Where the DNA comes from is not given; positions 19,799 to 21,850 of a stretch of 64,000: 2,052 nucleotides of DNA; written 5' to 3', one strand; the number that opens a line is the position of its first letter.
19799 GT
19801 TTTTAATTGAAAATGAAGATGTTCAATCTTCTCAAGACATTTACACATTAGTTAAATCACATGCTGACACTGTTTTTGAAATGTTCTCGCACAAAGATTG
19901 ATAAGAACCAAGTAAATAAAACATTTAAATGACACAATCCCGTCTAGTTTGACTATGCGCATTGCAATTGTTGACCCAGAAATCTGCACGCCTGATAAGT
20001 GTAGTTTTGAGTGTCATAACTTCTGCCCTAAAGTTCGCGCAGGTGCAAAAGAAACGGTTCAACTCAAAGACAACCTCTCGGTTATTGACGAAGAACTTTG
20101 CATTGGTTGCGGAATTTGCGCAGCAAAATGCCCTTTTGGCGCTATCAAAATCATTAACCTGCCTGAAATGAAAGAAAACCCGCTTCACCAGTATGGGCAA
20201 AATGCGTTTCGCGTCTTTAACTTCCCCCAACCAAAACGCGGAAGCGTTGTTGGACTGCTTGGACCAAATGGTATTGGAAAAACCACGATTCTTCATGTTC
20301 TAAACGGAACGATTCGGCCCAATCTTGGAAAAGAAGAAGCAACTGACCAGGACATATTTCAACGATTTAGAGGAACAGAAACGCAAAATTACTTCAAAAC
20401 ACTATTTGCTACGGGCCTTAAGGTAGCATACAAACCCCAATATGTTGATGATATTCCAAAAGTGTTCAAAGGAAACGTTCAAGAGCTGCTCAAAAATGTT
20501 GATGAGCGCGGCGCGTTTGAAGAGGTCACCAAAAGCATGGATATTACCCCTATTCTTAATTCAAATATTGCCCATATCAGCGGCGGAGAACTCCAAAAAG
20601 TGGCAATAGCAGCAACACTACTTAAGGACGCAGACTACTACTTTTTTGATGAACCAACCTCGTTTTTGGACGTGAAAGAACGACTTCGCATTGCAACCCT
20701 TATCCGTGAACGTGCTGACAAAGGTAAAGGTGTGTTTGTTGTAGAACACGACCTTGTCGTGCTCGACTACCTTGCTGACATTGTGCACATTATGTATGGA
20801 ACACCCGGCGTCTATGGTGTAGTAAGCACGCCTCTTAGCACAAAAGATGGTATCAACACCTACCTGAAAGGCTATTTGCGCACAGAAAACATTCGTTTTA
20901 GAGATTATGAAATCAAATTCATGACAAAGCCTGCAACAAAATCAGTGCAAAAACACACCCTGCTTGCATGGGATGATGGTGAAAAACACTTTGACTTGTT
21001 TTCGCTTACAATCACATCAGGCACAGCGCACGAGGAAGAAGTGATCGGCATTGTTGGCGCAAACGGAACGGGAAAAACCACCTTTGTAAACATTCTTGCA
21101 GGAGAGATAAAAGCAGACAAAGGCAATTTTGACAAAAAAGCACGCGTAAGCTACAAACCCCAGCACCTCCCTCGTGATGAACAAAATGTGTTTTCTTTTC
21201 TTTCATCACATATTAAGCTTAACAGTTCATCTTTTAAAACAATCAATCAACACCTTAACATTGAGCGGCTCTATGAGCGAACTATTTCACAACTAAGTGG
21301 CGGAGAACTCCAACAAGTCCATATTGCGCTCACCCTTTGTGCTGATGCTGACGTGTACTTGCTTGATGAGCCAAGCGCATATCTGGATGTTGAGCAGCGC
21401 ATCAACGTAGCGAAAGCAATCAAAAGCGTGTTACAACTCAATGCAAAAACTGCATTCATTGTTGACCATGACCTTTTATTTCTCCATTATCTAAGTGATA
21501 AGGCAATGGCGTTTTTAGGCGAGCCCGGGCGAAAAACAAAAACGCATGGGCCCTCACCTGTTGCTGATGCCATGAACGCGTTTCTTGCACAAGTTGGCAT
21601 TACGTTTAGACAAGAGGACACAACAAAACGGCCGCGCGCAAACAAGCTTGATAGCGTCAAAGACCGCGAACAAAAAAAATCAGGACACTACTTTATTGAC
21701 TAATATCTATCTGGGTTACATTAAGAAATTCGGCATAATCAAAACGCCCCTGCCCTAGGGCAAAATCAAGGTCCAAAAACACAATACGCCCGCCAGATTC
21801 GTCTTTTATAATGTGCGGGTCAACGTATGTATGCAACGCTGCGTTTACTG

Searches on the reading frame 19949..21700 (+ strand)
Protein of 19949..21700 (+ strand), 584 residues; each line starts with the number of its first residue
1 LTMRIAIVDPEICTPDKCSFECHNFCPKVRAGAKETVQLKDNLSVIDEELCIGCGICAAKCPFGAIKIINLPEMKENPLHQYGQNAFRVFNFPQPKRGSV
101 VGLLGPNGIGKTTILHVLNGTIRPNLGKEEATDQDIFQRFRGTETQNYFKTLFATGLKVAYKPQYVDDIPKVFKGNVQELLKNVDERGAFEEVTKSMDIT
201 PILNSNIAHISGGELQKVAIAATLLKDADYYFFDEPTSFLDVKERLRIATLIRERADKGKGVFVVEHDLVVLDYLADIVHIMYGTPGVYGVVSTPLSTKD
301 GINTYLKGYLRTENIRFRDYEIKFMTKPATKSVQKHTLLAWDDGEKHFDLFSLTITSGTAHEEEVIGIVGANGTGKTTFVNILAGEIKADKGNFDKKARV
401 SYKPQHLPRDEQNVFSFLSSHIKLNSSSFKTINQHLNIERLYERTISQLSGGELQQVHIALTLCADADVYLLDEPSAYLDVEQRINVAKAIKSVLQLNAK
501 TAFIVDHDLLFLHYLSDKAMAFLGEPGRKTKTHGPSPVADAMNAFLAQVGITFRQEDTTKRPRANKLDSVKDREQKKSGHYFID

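Call 84: search_protein_families(library=pfam, proteins=[window:19949-21700:+], max_evalue=0.001)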
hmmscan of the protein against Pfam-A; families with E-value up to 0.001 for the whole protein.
window:19949-21700:+ (584 aa): 22 families
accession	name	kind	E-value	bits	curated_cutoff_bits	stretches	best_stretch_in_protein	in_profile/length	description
PF00005.33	ABC_tran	-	2.2e-40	138.9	25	2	357-476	5-136/137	ABC transporter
PF13304.12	AAA_21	-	4.8e-13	50.3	27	0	101-153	2-60/304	AAA domain, putative AbiEii toxin, Type IV TA system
PF02463.25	SMC_N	-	1.2e-11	44.9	40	2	99-277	25-207/220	RecF/RecN/SMC N terminal domain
PF00037.32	Fer4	-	5.4e-09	35.9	21.1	1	45-67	2-24/24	4Fe-4S binding domain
PF04068.21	Fer4_RLI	-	3.8e-08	33.4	23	1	3-33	1-34/35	Possible Fer4-like domain in RNase L inhibitor, RLI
PF12837.12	Fer4_6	-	1.2e-07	31.7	25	1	45-66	3-24/24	4Fe-4S binding domain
PF13476.12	AAA_23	-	1.1e-06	29.9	27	0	364-391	20-47/201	AAA domain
PF13237.11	Fer4_10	-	1.7e-06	28.3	25.5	1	45-70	3-30/53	4Fe-4S dicluster domain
PF07693.20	KAP_NTPase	-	6.3e-06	26.1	20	0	355-404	12-48/293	KAP family P-loop domain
PF00931.28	NB-ARC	-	8.2e-06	25.7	23.5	0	362-441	17-66/248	NB-ARC domain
PF13175.12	AAA_15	-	5.2e-05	23.5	32.1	0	364-384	24-44/374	AAA ATPase domain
PF25160.1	LdpA_Fe-S-bd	-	5.5e-05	23.3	27.6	1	15-68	2-45/49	LdpA Fe-S cluster-binding domain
PF00004.35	AAA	-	6.1e-05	23.9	21.2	0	368-390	3-25/131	ATPase family associated with various cellular activities (AAA)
PF05729.18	NACHT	-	8.7e-05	22.8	26.7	0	365-410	2-48/167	NACHT domain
PF13191.12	AAA_16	-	0.00014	22.9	32.6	0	360-396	21-62/167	AAA ATPase domain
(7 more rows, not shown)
